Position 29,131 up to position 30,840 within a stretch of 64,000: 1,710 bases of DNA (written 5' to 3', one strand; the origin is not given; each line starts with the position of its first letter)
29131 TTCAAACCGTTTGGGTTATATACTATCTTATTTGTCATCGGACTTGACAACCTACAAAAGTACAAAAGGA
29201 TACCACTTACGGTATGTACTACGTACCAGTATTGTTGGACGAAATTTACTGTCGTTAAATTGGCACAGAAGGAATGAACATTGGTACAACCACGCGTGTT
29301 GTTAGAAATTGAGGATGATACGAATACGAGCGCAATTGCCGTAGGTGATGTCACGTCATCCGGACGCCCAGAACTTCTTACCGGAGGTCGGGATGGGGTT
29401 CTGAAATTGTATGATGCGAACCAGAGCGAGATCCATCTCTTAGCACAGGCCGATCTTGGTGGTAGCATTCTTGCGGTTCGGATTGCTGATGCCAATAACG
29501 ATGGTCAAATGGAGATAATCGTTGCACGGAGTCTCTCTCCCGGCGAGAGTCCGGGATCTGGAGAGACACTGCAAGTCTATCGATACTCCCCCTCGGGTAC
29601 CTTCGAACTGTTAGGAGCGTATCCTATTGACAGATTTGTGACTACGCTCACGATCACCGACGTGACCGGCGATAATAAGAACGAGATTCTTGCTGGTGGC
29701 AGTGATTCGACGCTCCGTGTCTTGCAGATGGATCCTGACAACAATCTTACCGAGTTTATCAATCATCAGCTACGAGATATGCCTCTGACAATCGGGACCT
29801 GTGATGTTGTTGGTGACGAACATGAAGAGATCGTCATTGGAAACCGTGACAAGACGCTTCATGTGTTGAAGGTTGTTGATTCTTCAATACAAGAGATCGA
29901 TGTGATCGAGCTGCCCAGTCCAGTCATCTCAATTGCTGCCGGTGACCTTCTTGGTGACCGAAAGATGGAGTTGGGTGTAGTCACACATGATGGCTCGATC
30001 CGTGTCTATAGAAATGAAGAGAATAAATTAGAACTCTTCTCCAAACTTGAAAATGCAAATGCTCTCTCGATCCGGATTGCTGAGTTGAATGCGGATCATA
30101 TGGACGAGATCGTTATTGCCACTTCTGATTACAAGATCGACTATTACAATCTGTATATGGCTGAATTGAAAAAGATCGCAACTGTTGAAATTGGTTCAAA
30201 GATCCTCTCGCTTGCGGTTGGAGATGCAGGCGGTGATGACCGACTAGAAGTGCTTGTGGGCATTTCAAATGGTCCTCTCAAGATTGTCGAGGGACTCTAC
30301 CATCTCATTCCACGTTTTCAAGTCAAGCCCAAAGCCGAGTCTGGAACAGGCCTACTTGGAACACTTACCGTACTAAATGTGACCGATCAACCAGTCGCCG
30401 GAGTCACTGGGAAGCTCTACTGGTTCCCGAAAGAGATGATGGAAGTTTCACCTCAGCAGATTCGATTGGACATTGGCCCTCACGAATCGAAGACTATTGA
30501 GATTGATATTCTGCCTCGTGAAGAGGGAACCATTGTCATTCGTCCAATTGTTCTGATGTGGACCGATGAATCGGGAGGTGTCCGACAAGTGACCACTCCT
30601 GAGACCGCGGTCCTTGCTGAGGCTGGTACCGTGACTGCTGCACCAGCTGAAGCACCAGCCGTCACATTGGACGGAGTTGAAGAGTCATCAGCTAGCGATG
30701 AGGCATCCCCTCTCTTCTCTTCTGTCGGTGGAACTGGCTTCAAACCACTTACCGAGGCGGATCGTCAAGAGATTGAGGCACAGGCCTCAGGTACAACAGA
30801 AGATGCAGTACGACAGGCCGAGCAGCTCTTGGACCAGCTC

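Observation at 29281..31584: Seven-bladed FG-GAP propeller fused to a Rab-like small GTPase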

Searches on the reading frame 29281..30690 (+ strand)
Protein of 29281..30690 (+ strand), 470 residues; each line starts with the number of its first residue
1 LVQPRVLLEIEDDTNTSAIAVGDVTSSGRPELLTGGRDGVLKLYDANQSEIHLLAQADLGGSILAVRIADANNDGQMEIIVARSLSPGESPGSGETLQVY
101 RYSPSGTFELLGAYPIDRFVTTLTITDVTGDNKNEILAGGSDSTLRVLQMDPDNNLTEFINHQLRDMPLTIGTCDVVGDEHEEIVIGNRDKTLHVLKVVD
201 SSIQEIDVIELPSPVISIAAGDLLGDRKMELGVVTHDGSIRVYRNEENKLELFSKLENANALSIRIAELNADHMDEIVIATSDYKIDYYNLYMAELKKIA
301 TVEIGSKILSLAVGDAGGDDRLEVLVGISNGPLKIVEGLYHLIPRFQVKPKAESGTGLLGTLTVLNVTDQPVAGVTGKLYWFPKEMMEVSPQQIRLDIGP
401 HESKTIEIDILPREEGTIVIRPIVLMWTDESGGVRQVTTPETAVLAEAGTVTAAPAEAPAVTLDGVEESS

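Call 10: search_solved_structures(query=window:29281-30690:+, max_evalue=1, show_alignments=3)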
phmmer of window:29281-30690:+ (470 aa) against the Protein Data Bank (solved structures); distinct sequences matched with E-value up to 1: 14.
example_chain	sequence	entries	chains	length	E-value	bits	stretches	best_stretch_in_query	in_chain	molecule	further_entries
6mlt_A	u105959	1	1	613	0.026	16.7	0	250-327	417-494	Hemolysin-related protein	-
25ge_B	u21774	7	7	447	0.074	15.2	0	5-152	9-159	KICSTOR complex protein ITFG2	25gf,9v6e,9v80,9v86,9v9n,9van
1nr0_A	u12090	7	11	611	0.084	15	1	160-220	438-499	Actin interacting protein 1 | Actin-interacting protein 1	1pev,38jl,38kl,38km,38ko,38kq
9o5a_G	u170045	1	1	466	0.085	15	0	5-152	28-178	KICSTOR complex protein ITFG2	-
8i7o_P1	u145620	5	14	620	0.11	14.6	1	7-72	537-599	Cilia- and flagella-associated protein 52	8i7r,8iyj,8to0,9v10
6vbu_2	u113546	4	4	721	0.13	14.3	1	170-289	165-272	Bardet-Biedl syndrome 2 protein homolog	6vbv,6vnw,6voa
8q82_A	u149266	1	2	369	0.14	14.3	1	56-284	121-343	Photorhabdus luminescens subsp. laumondii TTO1 complete genome segment 3/17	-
9axv_Am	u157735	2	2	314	0.25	13.4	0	32-54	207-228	Small ribosomal subunit protein RACK1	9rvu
6vbu_7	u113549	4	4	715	0.32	13.1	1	129-240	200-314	Bardet-Biedl syndrome 7 protein homolog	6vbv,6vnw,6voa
3i2n_A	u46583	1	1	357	0.32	13.1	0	26-51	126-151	WD repeat-containing protein 92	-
8q83_A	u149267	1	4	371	0.43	12.7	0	9-145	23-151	Photorhabdus luminescens subsp. laumondii TTO1 complete genome segment 3/17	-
9uaj_A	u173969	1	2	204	0.49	12.5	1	181-233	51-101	PcOvo5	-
6tvp_A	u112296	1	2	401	0.65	12.1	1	7-64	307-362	Alpha-maltose-1-phosphate synthase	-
7ung_e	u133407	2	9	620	0.98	11.5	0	7-72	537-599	Cilia- and flagella-associated protein 52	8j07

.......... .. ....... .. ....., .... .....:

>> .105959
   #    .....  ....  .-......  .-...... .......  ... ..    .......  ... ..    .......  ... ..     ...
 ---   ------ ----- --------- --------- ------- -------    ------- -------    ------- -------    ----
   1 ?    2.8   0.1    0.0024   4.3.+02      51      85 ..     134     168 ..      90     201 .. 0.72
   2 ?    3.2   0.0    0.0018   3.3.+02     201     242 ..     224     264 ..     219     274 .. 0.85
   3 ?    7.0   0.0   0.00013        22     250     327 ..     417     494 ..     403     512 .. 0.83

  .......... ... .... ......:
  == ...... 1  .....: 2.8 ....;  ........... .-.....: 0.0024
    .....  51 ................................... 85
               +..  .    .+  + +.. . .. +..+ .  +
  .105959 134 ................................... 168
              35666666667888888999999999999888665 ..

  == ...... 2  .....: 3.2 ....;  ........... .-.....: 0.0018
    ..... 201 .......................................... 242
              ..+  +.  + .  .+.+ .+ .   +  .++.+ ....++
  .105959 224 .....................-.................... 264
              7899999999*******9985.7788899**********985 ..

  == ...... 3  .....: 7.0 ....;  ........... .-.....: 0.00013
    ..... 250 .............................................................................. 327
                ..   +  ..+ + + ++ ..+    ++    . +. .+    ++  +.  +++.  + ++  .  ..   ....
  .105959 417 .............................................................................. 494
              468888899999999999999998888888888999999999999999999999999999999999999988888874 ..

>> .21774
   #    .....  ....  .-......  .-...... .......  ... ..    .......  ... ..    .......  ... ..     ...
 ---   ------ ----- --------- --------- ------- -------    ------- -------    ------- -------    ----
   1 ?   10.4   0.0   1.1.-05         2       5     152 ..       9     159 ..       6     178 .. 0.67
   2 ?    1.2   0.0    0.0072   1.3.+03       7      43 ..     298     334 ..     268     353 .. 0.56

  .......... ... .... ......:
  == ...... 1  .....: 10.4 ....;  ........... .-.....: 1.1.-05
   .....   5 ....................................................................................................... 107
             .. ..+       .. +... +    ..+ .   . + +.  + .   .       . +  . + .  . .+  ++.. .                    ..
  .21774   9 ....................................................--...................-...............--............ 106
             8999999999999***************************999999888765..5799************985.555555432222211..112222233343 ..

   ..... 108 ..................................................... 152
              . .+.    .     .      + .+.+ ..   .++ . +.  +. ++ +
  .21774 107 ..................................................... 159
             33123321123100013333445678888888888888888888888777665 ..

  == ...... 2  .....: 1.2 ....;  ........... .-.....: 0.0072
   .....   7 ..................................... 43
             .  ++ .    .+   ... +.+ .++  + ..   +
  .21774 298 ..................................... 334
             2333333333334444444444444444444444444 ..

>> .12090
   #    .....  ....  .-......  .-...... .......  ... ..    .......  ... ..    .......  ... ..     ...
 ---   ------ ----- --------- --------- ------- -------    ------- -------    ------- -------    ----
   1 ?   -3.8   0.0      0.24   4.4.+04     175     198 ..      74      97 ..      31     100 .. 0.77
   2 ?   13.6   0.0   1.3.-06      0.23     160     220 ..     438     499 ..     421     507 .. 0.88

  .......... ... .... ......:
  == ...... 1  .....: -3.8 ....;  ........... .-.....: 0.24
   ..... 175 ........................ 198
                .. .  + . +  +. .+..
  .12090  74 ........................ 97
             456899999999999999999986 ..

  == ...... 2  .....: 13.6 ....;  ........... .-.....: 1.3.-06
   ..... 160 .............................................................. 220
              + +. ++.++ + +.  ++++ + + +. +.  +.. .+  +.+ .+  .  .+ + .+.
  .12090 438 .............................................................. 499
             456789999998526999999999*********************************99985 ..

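Call 28: predict_structure(alignment_id=A1)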
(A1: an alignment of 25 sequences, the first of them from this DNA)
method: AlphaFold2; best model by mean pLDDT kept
length: 451 residues; sequences in the alignment: 25
mean_pLDDT: 90.9   pTM: 0.85
mean pLDDT of the five models: 90.9, 90.7, 90.2, 88.1, 87.1
residues with pLDDT >= 90: 325; 70-90: 117; 50-70: 9; < 50: 0
segments of 3 or more residues with pLDDT < 50: none
pLDDT, mean of each block of 10 residues (from residue 1): 79 91 90 95 87 93 96 94 96 96 94 97 91 94 96 95 93 72 89 92 92 95 84 96 85 94 92 87 95 88 94 88 93 90 90 80 91 93 92 94 94 91 90 85 85 78
secondary structure, 60 per line:
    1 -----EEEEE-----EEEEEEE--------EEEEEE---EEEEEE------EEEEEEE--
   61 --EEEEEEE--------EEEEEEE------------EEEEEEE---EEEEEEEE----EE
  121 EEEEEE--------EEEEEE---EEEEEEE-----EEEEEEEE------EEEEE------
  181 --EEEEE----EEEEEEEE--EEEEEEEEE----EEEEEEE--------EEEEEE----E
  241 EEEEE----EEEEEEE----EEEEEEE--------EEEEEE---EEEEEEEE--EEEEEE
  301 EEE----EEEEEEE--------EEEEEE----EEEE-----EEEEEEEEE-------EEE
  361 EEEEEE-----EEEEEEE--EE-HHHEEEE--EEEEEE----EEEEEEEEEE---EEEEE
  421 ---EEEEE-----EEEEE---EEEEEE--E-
elements in order: E6-10 E16-22 E31-36 E40-45 E52-58 E63-69 E78-84 E97-103 E107-114 E119-126 E135-140 E144-150 E156-163 E170-174 E183-187 E192-199 E202-210 E215-221 E230-235 E240-245 E250-256 E261-267 E276-281 E285-292 E295-303 E308-314 E323-328 E333-336 E342-350 E358-366 E372-378 E387-390 E393-398 E403-412 E416-420 E424-428 E434-438 E442-447

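Call 30: search_protein_representatives(alignment_id=A1)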
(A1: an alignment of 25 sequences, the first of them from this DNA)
Query: 25 sequences, 451 profile positions. Proteins with E-value up to 0.001 (for the whole library): 6730; up to 1e-10: 847; up to 1e-30: 13. The best 150 are listed.
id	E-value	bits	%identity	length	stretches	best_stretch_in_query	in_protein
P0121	1.3e-246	835.1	-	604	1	1-450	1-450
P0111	7.4e-241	816.1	-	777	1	1-450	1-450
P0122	1.3e-130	452.7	-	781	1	4-449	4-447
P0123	6.3e-84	298.9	-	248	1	21-188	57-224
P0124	5.1e-79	282.7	-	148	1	167-313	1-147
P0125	2.5e-60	221.1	-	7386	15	64-245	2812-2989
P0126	7.6e-49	183.2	-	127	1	1-109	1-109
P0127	3.7e-40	154.6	-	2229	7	11-245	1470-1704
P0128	4.3e-37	144.5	-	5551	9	18-246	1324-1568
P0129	9.0e-34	133.5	-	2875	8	51-242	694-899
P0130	2.8e-33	131.9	-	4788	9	19-250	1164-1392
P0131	6.6e-33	130.7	-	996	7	57-333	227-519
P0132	1.5e-31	126.3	-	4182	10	20-324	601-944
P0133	1.2e-30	123.3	-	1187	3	120-249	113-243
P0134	1.5e-30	123.0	-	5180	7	126-245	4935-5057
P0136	2.8e-30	122.0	-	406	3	125-292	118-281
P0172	3.8e-24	101.8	-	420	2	15-198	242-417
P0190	3.4e-21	92.1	-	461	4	19-197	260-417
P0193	1.0e-20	90.5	-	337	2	107-255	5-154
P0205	5.0e-20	88.2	-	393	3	117-330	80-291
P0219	9.1e-20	87.4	-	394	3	117-242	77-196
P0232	1.9e-19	86.3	-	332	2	63-243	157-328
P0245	3.9e-19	85.3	-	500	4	16-243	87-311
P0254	8.6e-19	84.2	-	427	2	113-338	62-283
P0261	1.5e-18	83.4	-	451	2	18-231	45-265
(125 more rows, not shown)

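Call 32: fold_search(model_id=the predicted structure, library=pdb)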
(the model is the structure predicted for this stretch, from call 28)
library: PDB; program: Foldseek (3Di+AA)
matches with E <= 10: 1868; with E <= 0.001: 957
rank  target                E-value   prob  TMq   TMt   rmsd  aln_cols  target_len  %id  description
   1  6voa_B                6.7e-18  1.00  0.58  0.43  20.7       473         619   14  Cryo-EM structure of the BBSome-ARL6 complex (released 2020-06-24)
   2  6vbu_2                3.6e-17  1.00  0.58  0.40  20.7       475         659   14  Structure of the bovine BBSome complex (released 2020-01-29)
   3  6vbu_9                7.0e-16  1.00  0.59  0.36  27.8       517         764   12  Structure of the bovine BBSome complex (released 2020-01-29)
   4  6vbu_7                1.4e-14  1.00  0.57  0.38  21.3       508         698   13  Structure of the bovine BBSome complex (released 2020-01-29)
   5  6vbv_7                1.6e-14  1.00  0.57  0.38  21.3       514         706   12  Structure of the bovine BBSome:ARL6:GTP complex (released 2020-01-29)
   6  6vnw_C                1.3e-13  1.00  0.57  0.40  21.0       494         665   12  Cryo-EM structure of apo-BBSome (released 2020-07-01)
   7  6vbu_1                1.3e-13  1.00  0.54  0.51  25.7       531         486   13  Structure of the bovine BBSome complex (released 2020-01-29)
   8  6voa_C                1.7e-13  1.00  0.57  0.40  21.0       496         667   12  Cryo-EM structure of the BBSome-ARL6 complex (released 2020-06-24)
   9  6xt9_A                3.4e-13  1.00  0.56  0.45  28.5       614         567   11  Subunits BBS 1,4,8,9,18 of the human BBSome complex (released 2020-01-29)
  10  6xt9_I                6.8e-13  1.00  0.56  0.34  29.7       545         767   11  Subunits BBS 1,4,8,9,18 of the human BBSome complex (released 2020-01-29)
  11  7ceb_A                1.0e-12  1.00  0.54  0.45  14.1       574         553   10  Crystal structure of alpha6beta1 integrin headpiece (released 2021-06-23)
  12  9v80_B                1.3e-12  1.00  0.58  0.67   4.5       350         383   14  Cryo-EM structure of KICSTOR CCC complex (state 4) (released 2025-11-12)
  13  9v6e_B                2.4e-12  1.00  0.59  0.69   4.2       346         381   14  Cryo-EM structure of human full length KICSTOR complex (state 1) (released 2025-11-12)
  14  9van_B                1.1e-11  1.00  0.59  0.69   4.1       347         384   14  Cryo-EM structure of human full length KICSTOR complex (state 2) (released 2025-11-12)
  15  3k6s_E                1.3e-11  1.00  0.58  0.32  13.6       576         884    9  Structure of integrin alphaXbeta2 ectodomain (released 2010-01-12)
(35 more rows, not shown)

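Call 33: search_solved_structures(query=A1, max_evalue=0.1, show_alignments=0)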
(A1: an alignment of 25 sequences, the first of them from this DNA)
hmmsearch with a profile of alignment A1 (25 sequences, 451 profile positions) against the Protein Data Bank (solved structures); distinct sequences matched with E-value up to 0.1: 15.
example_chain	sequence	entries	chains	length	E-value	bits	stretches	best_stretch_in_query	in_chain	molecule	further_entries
25ge_B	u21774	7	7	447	1.9e-06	30.2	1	5-151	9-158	KICSTOR complex protein ITFG2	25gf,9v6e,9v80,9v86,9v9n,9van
9o5a_G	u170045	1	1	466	2.2e-06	30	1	5-151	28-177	KICSTOR complex protein ITFG2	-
6vbu_7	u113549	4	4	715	0.0041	19.3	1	21-83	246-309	Bardet-Biedl syndrome 7 protein homolog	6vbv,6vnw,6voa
9v1k_sG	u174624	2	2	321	0.009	18.1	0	170-209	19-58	Guanine nucleotide-binding protein subunit beta 2-like 1, putative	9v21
6u42_5L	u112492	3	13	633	0.014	17.5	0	3-71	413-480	FAP52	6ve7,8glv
6mlt_A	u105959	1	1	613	0.015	17.4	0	5-98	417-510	Hemolysin-related protein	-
6vbu_2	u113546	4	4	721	0.041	16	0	120-152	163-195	Bardet-Biedl syndrome 2 protein homolog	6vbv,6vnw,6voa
6en4_A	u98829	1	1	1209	0.041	16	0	92-182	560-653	Splicing factor 3B subunit 3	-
5o9z_w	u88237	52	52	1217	0.042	15.9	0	92-182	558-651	Splicing factor 3B subunit 3 (SF3B3) | Splicing factor 3B subunit 3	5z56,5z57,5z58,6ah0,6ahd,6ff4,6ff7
5zya_A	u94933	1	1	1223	0.043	15.9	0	92-182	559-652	Splicing factor 3B subunit 3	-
9k1o_A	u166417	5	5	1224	0.043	15.9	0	92-182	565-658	Splicing factor 3B subunit 3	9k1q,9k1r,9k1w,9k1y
5ife_A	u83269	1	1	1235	0.044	15.9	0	92-182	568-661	Splicing factor 3B subunit 3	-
7evn_A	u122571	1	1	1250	0.047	15.8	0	92-182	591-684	Splicing factor 3B subunit 3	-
9axv_Am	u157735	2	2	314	0.053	15.6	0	21-60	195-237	Small ribosomal subunit protein RACK1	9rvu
1nex_B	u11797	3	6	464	0.083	15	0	137-201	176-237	CDC4 protein | Cell division control protein 4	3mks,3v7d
